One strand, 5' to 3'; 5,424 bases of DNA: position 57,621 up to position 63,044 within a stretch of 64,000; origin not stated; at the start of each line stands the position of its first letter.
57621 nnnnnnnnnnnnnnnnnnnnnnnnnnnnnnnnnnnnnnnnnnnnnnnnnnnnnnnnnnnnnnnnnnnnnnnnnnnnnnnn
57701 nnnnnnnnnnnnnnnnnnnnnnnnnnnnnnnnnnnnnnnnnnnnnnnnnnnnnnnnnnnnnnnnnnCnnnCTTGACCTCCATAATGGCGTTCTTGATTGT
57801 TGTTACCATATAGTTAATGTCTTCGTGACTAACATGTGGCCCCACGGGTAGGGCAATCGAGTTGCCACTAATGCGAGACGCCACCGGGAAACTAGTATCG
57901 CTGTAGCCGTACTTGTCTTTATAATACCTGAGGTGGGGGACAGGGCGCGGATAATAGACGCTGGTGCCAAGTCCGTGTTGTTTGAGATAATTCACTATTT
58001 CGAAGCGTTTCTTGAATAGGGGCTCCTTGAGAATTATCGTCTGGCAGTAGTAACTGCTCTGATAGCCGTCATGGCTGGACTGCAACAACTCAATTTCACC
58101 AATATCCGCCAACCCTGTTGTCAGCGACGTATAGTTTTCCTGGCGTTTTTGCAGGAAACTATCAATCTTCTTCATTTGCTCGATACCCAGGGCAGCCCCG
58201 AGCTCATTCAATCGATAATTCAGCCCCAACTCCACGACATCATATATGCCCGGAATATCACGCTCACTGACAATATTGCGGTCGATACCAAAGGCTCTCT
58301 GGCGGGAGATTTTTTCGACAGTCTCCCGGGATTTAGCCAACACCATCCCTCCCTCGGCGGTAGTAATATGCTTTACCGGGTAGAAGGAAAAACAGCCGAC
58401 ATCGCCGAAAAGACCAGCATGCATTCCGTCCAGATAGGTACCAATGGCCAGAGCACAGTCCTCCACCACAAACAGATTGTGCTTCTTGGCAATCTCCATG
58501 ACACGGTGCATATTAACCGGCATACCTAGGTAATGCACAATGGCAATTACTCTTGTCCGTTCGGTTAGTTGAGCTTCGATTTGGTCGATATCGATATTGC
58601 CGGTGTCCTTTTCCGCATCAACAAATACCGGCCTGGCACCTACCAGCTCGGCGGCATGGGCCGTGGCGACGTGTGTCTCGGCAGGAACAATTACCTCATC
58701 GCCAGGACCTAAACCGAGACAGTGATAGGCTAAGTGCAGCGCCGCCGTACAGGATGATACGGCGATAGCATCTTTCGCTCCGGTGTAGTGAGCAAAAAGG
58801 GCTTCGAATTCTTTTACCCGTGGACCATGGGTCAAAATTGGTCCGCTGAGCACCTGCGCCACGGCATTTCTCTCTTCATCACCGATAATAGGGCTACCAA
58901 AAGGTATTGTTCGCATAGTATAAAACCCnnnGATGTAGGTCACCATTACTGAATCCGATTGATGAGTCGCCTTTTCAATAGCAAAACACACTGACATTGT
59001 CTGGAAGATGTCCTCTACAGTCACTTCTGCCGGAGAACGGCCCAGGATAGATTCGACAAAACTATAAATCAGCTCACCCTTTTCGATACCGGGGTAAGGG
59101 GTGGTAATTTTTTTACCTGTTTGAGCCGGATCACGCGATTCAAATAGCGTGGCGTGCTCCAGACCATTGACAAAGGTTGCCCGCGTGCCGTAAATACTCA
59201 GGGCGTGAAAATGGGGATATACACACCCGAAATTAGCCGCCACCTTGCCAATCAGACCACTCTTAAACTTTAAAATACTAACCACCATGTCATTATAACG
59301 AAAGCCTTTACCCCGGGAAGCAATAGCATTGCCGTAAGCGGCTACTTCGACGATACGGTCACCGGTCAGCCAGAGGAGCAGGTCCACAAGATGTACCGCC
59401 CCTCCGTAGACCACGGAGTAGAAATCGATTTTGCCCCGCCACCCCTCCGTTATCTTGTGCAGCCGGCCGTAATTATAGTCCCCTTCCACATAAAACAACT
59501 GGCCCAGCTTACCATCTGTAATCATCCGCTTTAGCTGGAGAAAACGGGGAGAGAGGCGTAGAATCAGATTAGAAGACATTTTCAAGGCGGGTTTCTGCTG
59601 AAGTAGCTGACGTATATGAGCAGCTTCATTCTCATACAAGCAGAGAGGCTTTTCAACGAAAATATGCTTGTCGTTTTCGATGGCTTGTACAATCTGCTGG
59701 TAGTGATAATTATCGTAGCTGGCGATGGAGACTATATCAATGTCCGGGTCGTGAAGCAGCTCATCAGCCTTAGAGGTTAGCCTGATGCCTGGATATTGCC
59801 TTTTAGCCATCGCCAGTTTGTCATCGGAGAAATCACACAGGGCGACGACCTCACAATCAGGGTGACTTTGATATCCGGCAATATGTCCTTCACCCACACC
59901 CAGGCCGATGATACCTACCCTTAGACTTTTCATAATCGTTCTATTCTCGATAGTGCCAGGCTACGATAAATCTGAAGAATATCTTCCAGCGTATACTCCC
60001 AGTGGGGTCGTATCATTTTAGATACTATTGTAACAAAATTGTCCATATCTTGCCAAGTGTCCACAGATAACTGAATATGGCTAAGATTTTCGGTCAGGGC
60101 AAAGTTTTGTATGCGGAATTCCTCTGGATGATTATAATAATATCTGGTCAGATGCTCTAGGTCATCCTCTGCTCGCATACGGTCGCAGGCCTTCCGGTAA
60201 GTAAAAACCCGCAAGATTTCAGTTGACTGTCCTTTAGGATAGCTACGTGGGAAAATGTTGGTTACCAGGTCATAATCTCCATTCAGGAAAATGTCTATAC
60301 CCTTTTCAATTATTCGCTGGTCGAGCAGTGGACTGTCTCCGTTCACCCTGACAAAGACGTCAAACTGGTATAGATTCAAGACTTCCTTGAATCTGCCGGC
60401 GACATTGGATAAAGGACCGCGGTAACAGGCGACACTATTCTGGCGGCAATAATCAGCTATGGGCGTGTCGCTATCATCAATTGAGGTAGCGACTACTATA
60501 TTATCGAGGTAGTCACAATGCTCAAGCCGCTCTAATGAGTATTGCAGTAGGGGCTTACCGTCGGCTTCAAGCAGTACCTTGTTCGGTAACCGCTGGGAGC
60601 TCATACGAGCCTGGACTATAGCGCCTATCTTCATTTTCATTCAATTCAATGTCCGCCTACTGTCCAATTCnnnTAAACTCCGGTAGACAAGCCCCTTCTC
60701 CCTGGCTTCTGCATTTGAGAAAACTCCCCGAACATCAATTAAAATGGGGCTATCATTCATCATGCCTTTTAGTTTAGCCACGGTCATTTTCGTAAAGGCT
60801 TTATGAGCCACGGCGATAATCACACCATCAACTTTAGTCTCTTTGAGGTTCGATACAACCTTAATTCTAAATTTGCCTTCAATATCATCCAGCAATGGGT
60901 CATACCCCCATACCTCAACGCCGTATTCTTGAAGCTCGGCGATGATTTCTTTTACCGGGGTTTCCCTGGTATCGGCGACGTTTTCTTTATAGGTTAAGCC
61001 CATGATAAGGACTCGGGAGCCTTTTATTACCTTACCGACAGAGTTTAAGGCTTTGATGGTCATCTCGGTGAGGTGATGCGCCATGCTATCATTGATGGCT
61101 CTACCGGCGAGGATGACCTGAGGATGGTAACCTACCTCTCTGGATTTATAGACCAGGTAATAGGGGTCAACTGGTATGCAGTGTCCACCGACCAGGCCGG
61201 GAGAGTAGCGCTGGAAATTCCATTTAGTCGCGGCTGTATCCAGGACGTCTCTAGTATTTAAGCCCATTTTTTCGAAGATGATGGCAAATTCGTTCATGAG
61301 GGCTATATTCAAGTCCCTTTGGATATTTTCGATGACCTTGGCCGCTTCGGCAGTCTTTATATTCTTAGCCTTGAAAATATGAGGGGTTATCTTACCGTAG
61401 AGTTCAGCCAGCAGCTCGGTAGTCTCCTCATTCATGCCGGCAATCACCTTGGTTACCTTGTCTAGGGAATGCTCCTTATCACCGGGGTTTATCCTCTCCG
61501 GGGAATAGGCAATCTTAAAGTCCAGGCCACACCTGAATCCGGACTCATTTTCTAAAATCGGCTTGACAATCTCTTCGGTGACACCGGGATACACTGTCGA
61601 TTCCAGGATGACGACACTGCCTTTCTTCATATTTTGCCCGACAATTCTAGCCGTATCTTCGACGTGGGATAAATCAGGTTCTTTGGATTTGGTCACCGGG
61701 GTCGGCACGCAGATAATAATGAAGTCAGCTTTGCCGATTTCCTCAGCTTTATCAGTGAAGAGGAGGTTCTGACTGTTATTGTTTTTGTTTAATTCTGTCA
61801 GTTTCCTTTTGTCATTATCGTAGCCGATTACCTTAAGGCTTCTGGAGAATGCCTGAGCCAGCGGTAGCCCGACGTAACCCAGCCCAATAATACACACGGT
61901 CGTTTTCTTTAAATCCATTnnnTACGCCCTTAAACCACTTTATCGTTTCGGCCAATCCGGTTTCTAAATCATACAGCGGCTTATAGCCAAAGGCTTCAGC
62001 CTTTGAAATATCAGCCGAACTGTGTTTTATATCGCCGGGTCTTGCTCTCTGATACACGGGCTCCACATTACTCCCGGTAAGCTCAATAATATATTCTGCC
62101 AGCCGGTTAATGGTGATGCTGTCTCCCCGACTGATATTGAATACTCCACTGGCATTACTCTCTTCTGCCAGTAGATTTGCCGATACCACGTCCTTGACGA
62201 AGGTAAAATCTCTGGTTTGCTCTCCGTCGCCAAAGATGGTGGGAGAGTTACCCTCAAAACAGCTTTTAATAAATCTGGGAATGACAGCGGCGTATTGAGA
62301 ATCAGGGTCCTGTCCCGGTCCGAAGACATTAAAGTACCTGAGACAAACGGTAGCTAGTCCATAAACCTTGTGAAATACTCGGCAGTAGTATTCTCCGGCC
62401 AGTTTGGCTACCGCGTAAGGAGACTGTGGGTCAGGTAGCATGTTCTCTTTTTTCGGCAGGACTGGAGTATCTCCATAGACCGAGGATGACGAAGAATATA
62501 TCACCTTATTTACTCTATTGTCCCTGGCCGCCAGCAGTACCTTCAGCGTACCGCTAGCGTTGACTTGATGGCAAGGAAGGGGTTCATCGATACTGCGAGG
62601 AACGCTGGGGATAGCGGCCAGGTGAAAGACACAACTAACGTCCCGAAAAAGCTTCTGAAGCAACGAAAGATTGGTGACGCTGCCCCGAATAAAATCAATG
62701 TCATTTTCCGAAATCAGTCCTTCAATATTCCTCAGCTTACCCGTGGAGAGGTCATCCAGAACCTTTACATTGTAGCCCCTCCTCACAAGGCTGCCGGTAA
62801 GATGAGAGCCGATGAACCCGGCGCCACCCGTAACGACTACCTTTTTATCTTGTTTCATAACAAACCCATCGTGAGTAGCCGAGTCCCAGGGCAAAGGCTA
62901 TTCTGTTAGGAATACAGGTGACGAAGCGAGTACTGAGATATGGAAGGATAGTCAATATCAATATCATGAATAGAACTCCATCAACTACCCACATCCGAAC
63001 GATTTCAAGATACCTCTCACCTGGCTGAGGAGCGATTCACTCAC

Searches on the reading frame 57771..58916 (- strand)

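Call 15: search_protein_families(library=pfam, proteins=[window:57771-58916:-])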
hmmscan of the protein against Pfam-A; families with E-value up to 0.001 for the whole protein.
window:57771-58916:- (382 aa): 6 families
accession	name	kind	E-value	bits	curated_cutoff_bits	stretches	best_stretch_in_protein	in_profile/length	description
PF01041.23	DegT_DnrJ_EryC1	-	1.6e-110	370.1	19.8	1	10-374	2-359/360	DegT/DnrJ/EryC1/StrS aminotransferase family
PF00155.27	Aminotran_1_2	-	1.3e-10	41.4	19.7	1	34-158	44-190/361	Aminotransferase class I and II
PF00266.25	Aminotran_5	-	2.3e-10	40.4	21.5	1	39-159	50-181/371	Aminotransferase class-V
PF01212.27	Beta_elim_lyase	-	3.9e-08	33.4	27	1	32-155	32-170/288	Beta-eliminating lyase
PF01053.26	Cys_Met_Meta_PP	-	1.6e-06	27.4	27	1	32-203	52-222/381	Cys/Met metabolism PLP-dependent enzyme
PF01276.26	OKR_DC_1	-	0.00042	19.6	27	1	25-119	59-162/417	Orn/Lys/Arg decarboxylase, major domain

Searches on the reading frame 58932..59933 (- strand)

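Call 15: search_protein_families(library=pfam, proteins=[window:58932-59933:-])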
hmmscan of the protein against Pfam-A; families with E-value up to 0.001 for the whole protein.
window:58932-59933:- (334 aa): 4 families
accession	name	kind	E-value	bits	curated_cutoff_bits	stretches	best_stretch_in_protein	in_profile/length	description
PF01408.29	GFO_IDH_MocA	-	9e-20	72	24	1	4-115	1-113/120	Oxidoreductase family, NAD-binding Rossmann fold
PF22725.1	GFO_IDH_MocA_C3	-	1.5e-19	70.6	27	1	131-254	1-123/124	GFO/IDH/MocA C-terminal domain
PF02894.22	GFO_IDH_MocA_C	-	1.3e-15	58.2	22.9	1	135-329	1-216/218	Oxidoreductase family, C-terminal alpha/beta domain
PF03447.22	NAD_binding_3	-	0.00021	22.4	24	1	17-111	12-103/116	Homoserine dehydrogenase, NAD binding domain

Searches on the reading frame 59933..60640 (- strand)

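Call 15: search_protein_families(library=pfam, proteins=[window:59933-60640:-])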
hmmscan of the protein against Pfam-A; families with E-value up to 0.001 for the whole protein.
window:59933-60640:- (236 aa): 2 families
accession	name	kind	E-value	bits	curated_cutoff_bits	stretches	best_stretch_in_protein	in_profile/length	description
PF02348.25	CTP_transf_3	-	2.1e-27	96.8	22.6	1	7-191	2-177/217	Cytidylyltransferase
PF12804.13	NTP_transf_3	-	4.1e-07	30.8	27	1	12-127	11-120/160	MobA-like NTP transferase domain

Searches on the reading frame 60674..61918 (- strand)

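Call 15: search_protein_families(library=pfam, proteins=[window:60674-61918:-])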
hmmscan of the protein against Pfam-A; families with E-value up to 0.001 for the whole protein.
window:60674-61918:- (415 aa): 8 families
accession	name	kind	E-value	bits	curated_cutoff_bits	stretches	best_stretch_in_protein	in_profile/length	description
PF03721.20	UDPG_MGDP_dh_N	-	4.6e-38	131.1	27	1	7-172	2-186/187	UDP-glucose/GDP-mannose dehydrogenase family, NAD binding domain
PF00984.24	UDPG_MGDP_dh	-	1.6e-25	89.4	25.4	1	188-277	1-93/94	UDP-glucose/GDP-mannose dehydrogenase family, central domain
PF03720.21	UDPG_MGDP_dh_C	-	1.1e-23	84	30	1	304-401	1-102/103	UDP-glucose/GDP-mannose dehydrogenase family, UDP binding domain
PF03446.21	NAD_binding_2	-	6.6e-10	39.7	21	1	8-123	2-109/161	NAD binding domain of 6-phosphogluconate dehydrogenase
PF02826.25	2-Hacid_dh_C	-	1.4e-05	25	25.1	1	2-78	33-107/178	D-isomer specific 2-hydroxyacid dehydrogenase, NAD binding domain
PF03807.23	F420_oxidored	-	2.3e-05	25.3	21.6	1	7-78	1-74/94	NADP oxidoreductase coenzyme F420-dependent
PF01210.29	NAD_Gly3P_dh_N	-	0.00011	22.7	23.1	0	8-85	2-91/158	NAD-dependent glycerol-3-phosphate dehydrogenase N-terminus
PF02153.23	PDH_N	-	0.00015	21.7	26.5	0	27-90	11-73/154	Prephenate dehydrogenase, nucleotide-binding domain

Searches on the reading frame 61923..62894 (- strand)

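Call 15: search_protein_families(library=pfam, proteins=[window:61923-62894:-])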
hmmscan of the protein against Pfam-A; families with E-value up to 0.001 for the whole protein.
window:61923-62894:- (324 aa): 8 families
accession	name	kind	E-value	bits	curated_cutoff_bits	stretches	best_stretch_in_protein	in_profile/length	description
PF01370.27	Epimerase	-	5e-62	209.9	20.9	1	19-254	1-239/240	NAD dependent epimerase/dehydratase family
PF16363.11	GDP_Man_Dehyd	-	2.7e-57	195.2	27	1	21-317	2-332/332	GDP-mannose 4,6 dehydratase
PF01073.25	3Beta_HSD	-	4.2e-26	92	22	1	20-244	1-229/280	3-beta hydroxysteroid dehydrogenase/isomerase family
PF02719.21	Polysacc_synt_2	-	6.7e-18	65.3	20.2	1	19-278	1-252/293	Polysaccharide biosynthesis protein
PF04321.23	RmlD_sub_bind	-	2.1e-12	47.2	27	1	18-319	2-283/287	RmlD substrate binding domain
PF07993.18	NAD_binding_4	-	2.1e-10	40.6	20.1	1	79-237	82-255/258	Male sterility protein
PF13460.12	NAD_binding_10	-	5.1e-06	26.9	27.2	1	23-169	1-129/184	NAD(P)H-binding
PF05368.20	NmrA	-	0.00012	22.2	27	1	16-135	2-106/298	NmrA-like family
